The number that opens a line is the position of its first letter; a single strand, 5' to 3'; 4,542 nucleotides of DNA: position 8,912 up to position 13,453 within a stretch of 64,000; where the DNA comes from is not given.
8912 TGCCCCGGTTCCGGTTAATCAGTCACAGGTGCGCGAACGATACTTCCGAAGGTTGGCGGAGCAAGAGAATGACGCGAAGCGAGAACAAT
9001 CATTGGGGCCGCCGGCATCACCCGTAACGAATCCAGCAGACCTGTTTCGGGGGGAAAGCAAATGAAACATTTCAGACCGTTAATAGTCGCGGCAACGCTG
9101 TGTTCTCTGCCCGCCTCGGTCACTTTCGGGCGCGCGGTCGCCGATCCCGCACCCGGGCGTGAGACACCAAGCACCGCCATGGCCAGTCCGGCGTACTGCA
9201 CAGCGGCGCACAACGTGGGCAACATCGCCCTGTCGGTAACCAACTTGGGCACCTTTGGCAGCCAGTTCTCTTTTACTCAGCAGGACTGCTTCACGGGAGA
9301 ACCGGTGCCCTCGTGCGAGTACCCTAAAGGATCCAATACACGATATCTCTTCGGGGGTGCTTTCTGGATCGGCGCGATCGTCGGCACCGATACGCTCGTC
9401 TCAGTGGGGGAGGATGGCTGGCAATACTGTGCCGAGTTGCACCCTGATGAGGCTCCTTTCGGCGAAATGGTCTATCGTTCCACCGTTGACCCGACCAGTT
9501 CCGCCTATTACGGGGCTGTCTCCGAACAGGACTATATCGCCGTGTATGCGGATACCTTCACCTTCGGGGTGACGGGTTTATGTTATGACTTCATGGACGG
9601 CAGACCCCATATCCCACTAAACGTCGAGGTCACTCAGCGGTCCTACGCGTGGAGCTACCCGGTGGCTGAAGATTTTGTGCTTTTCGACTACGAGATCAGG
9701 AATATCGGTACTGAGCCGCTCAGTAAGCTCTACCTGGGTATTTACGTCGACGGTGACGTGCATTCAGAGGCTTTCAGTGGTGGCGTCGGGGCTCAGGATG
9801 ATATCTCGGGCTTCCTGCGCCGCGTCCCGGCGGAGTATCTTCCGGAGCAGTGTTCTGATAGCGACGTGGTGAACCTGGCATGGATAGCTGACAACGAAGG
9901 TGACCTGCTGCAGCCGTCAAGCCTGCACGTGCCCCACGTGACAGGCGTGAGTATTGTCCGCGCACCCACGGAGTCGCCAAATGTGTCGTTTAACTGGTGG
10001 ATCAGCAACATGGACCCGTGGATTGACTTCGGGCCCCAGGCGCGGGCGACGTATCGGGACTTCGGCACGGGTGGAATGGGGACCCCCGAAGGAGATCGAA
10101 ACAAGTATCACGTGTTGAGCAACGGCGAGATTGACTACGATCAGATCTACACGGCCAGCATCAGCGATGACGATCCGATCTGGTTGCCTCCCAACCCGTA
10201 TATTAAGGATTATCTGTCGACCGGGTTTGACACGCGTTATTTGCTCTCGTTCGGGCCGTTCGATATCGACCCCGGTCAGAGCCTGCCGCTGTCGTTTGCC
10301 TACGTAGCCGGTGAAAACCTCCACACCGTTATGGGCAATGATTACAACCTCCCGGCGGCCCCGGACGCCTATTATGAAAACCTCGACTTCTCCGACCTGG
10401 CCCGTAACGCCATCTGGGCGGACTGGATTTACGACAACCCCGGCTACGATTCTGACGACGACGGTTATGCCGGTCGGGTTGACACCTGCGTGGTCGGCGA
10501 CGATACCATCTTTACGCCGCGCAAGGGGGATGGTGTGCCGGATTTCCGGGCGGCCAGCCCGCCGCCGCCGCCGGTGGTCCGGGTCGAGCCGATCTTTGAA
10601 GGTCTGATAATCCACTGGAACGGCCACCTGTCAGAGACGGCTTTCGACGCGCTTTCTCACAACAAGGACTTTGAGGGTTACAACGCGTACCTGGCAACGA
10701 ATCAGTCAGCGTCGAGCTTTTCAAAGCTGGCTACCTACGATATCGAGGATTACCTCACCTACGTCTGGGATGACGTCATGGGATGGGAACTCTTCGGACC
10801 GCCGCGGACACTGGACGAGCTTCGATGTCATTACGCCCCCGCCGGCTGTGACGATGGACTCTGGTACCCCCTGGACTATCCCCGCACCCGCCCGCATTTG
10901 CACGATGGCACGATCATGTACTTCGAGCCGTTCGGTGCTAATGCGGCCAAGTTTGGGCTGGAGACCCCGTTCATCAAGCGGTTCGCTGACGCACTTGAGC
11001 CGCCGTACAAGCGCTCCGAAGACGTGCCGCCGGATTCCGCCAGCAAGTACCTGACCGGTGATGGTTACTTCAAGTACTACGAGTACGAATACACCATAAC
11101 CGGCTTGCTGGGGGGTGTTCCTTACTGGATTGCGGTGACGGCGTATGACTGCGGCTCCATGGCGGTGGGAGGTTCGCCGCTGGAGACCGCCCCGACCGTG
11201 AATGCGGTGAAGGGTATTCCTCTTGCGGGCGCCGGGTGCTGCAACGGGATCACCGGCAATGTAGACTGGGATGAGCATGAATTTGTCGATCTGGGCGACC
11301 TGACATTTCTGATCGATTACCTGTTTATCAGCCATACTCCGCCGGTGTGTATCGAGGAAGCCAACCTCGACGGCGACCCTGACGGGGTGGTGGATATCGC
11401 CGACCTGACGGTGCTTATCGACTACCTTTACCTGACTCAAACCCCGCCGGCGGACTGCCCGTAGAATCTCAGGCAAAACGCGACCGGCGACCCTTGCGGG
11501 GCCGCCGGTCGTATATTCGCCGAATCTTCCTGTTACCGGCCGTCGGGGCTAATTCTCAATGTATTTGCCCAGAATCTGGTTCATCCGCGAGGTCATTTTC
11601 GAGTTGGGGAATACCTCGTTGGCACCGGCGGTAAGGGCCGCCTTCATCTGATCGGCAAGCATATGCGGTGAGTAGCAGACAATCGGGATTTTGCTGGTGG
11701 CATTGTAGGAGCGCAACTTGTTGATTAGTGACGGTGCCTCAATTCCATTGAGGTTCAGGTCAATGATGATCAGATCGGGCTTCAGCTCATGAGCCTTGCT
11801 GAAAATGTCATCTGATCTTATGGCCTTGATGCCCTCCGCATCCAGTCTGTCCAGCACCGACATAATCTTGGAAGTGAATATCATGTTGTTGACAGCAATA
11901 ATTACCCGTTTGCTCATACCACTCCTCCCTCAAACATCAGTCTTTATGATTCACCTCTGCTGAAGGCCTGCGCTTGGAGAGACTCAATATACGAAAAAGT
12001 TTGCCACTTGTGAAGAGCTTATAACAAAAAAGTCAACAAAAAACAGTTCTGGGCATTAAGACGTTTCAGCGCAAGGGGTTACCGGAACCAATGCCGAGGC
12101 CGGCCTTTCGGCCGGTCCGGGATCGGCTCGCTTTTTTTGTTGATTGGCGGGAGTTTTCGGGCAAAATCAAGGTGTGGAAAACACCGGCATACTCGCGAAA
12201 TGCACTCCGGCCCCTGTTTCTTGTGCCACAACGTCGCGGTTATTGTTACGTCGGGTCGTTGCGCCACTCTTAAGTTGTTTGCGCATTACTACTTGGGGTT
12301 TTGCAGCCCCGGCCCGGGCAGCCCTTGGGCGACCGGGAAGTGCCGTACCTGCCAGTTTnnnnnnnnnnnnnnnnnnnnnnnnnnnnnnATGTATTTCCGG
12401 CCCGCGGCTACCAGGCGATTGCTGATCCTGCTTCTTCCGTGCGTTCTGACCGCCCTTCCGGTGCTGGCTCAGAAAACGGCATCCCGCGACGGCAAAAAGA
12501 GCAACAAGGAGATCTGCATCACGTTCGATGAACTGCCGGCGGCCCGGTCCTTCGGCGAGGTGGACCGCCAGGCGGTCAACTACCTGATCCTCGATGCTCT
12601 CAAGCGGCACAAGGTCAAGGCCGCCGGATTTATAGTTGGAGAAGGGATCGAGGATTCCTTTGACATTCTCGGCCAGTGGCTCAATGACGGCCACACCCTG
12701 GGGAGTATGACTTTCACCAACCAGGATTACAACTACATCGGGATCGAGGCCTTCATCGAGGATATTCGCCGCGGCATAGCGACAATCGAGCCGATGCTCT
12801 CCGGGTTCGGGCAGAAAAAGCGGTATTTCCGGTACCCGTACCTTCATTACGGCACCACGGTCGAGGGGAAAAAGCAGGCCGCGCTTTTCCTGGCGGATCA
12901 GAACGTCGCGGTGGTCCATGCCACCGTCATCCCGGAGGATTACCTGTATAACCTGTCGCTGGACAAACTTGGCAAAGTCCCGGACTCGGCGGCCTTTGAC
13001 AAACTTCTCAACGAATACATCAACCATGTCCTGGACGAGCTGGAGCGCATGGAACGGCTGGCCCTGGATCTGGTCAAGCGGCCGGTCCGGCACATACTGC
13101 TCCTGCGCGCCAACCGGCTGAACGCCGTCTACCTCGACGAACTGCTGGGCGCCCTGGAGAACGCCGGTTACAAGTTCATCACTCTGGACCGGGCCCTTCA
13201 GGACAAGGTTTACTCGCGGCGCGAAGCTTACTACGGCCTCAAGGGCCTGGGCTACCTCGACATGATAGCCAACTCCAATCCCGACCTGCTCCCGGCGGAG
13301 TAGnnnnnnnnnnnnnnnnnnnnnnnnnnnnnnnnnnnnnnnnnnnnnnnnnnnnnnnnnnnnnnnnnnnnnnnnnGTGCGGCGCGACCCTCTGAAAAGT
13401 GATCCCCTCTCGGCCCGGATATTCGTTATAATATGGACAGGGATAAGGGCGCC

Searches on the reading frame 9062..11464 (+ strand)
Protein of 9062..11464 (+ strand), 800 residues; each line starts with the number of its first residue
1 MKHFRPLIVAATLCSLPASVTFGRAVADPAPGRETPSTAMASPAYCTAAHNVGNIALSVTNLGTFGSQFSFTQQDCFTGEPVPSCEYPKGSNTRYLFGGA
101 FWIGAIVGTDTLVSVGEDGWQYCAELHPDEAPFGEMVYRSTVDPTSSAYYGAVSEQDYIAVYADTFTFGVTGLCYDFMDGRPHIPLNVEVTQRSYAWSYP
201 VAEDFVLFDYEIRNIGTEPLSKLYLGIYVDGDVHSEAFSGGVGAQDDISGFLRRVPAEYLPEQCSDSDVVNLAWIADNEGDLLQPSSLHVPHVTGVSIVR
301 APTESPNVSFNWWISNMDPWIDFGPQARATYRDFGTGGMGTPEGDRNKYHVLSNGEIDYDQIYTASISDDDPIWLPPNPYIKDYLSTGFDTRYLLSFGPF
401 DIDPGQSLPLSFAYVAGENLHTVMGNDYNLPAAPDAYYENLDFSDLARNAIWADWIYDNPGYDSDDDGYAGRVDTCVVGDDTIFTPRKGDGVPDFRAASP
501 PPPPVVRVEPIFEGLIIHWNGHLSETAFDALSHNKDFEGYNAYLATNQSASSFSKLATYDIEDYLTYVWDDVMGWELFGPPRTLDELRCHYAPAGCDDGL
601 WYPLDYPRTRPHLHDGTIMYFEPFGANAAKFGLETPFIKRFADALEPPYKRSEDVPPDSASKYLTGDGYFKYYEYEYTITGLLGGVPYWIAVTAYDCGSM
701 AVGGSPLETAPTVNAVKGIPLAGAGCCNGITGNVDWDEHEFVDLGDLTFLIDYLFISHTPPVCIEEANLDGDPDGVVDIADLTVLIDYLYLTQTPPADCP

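Call 3: search_protein_families(library=pfam, proteins=[window:9062-11464:+], max_evalue=0.01)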
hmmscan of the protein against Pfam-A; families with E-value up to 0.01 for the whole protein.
window:9062-11464:+ (800 aa): 1 family
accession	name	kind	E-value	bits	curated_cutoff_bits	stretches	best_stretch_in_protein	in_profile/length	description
PF00404.24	Dockerin_1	-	0.0027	18.3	22.9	1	735-789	3-56/57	Dockerin type I domain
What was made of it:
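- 9062..11464 (+): B1: a B-family surface protein whose T9SS-type tail is replaced by a dockerin-like module (11237-11461). Its start overlaps the D1 stop by 4 nt. Dockerin_1 scores 18.3 bits against GA 22.9 (call 3).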

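Call 4: search_protein_families(library=ncbifam, proteins=[window:9062-11464:+], max_evalue=0.01)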
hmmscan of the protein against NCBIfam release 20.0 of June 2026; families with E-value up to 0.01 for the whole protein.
window:9062-11464:+ (800 aa): 0 families

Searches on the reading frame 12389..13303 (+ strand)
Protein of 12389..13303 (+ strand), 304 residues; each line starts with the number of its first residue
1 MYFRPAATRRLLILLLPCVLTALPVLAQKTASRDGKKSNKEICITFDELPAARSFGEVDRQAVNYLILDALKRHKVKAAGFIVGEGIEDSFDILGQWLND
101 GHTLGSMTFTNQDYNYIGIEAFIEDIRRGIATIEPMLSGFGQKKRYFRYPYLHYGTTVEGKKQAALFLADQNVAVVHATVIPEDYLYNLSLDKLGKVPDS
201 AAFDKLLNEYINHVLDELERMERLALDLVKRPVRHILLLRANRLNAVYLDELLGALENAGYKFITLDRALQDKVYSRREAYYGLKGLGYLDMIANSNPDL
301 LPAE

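Call 9: search_protein_families(library=pfam, proteins=[window:12389-13303:+], max_evalue=0.001)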
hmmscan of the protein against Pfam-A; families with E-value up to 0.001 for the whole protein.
window:12389-13303:+ (304 aa): 1 family
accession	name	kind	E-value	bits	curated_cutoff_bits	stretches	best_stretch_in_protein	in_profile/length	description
PF01522.26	Polysacc_deac_1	-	3.9e-17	62.8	23.1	1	35-158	2-112/124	Polysaccharide deacetylase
